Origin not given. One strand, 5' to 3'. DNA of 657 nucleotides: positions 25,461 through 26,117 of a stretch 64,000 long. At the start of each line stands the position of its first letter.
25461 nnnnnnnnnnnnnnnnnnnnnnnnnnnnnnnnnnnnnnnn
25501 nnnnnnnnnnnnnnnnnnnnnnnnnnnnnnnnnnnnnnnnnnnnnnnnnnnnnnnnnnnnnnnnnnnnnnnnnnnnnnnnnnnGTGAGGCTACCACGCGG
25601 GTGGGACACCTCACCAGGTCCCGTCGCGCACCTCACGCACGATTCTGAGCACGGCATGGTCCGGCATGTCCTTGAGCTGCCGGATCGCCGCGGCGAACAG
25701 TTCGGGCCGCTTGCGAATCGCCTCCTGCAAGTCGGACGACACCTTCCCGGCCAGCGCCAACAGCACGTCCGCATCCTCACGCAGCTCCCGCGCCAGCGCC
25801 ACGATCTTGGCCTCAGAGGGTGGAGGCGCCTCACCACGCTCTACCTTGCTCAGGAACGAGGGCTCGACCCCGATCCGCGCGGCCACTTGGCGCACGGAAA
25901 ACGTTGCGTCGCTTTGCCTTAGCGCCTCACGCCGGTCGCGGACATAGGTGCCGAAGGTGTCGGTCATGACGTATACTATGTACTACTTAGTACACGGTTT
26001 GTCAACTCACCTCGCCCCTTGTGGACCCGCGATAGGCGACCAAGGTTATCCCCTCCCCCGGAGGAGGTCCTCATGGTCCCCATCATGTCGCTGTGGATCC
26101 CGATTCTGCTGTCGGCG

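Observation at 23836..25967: XRE-headed string of unassignable proteins: a 334-aa protein plus two zinc-ribbon mini-proteins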

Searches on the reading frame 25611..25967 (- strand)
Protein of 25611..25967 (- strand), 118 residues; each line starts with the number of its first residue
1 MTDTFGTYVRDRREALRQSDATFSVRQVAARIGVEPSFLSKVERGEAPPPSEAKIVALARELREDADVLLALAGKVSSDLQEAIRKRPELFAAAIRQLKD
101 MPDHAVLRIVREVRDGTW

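Call 3: search_protein_families(library=pfam, proteins=[window:25611-25967:-], max_evalue=1)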
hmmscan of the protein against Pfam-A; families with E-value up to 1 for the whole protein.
window:25611-25967:- (118 aa): 7 families
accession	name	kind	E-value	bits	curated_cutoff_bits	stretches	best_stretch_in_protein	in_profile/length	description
PF13560.12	HTH_31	-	1.5e-09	38.4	27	1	5-68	2-60/64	Helix-turn-helix domain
PF01381.28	HTH_3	-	2.3e-06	28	23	1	16-67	4-53/55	Helix-turn-helix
PF01527.26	HTH_Tnp_1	-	0.0081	16.8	24.1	1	12-64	12-69/75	Transposase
PF12844.13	HTH_19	-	0.0099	16.2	30.2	1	23-74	13-63/64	Helix-turn-helix domain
PF07374.17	DUF1492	-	0.051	14.2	21.5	1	69-110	27-67/100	Protein of unknown function (DUF1492)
PF13384.12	HTH_23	-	0.078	13.3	24.6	1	9-37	4-32/50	Homeodomain-like domain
PF15011.11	CA109-like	-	0.087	13.1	27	1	2-37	86-121/161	Ribosome biogenesis protein C1orf109-like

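Call 4: search_protein_families(library=ncbifam, proteins=[window:25611-25967:-], max_evalue=1)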
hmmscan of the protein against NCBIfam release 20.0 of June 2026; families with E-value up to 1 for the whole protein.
window:25611-25967:- (118 aa): 8 families
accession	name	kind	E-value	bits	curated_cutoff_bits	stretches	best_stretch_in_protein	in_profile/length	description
TIGR02147.1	Fsuc_second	paralog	0.0043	16.6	50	1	5-46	10-52/272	TIGR02147 family protein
NF046032.1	TransRegSlrRBacil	equivalog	0.0045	17.1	250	1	22-55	14-47/149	HTH-type transcriptional regulator SlrR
NF041951.1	phage_RstR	subfamily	0.0048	17.1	80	1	20-84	13-76/108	RstR family transcriptional repressor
TIGR02612.1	mob_myst_A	hypoth_equivalog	0.024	14.5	122.6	1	8-47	29-63/150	mobile mystery protein A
NF007834.0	PRK10546.1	equivalog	0.07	12.9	156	1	50-100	41-91/135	pyrimidine (deoxy)nucleoside triphosphate diphosphatase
TIGR00270.2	TIGR00270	equivalog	0.092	12.6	110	1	3-52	74-118/159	multiprotein bridging factor aMBF1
TIGR03070.1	couple_hipB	subfamily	0.1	12.6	71.65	1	5-47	3-40/58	type II toxin-antitoxin system Y4mF family antitoxin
NF007257.0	PRK09706.1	subfamily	0.11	12.3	101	1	3-64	4-59/135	transcriptional repressor DicA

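Call 5: search_protein_families(library=padloc, proteins=[window:25611-25967:-], max_evalue=1)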
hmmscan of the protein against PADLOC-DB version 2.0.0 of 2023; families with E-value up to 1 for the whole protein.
window:25611-25967:- (118 aa): 6 families
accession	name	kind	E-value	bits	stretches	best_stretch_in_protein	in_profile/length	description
PDLC04142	capH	-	8.3e-11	40.9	1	10-112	8-93/103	capH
PDLC02926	HTH_VI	-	0.00058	18.1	1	21-78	13-69/92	-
PDLC03312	MTase_II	-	0.00079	15.2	1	20-106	71-154/1344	Type II methyltransferase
PDLC03956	RmrA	-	0.0047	14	1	7-71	7-70/399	-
PDLC03949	RmrA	-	0.015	12.2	1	22-66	15-58/363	-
PDLC03947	RmrA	-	0.017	11.9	1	21-53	23-55/383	-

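Call 30: search_solved_structures(query=window:25611-25967:-, max_evalue=0.01, show_alignments=2)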
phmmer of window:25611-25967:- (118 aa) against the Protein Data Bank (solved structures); distinct sequences matched with E-value up to 0.01: 0.

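Call 78: search_protein_families(library=phrogs, proteins=[window:25611-25967:-], max_evalue=0.01)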
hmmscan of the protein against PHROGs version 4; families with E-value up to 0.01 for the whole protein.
window:25611-25967:- (118 aa): 8 families
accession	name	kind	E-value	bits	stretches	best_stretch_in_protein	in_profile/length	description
phrog_8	-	transcription regulation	3.3e-06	27.8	1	21-76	169-222/346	transcriptional regulator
phrog_5823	-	transcription regulation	3.3e-06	27.5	1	8-79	10-76/404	transcriptional regulator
phrog_638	-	transcription regulation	7.3e-06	26.9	1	15-73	10-67/145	transcriptional regulator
phrog_3949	-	transcription regulation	4.3e-05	24.6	1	22-85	27-88/161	transcriptional repressor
phrog_2439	-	transcription regulation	0.00053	20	1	20-73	18-70/367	transcriptional regulator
phrog_6223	-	transcription regulation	0.0026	18.8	1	24-59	19-54/73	transcriptional repressor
phrog_2328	-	transcription regulation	0.005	17.6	1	21-63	27-68/128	transcriptional repressor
phrog_1373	-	transcription regulation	0.0079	17.2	0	23-70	77-123/166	transcriptional regulator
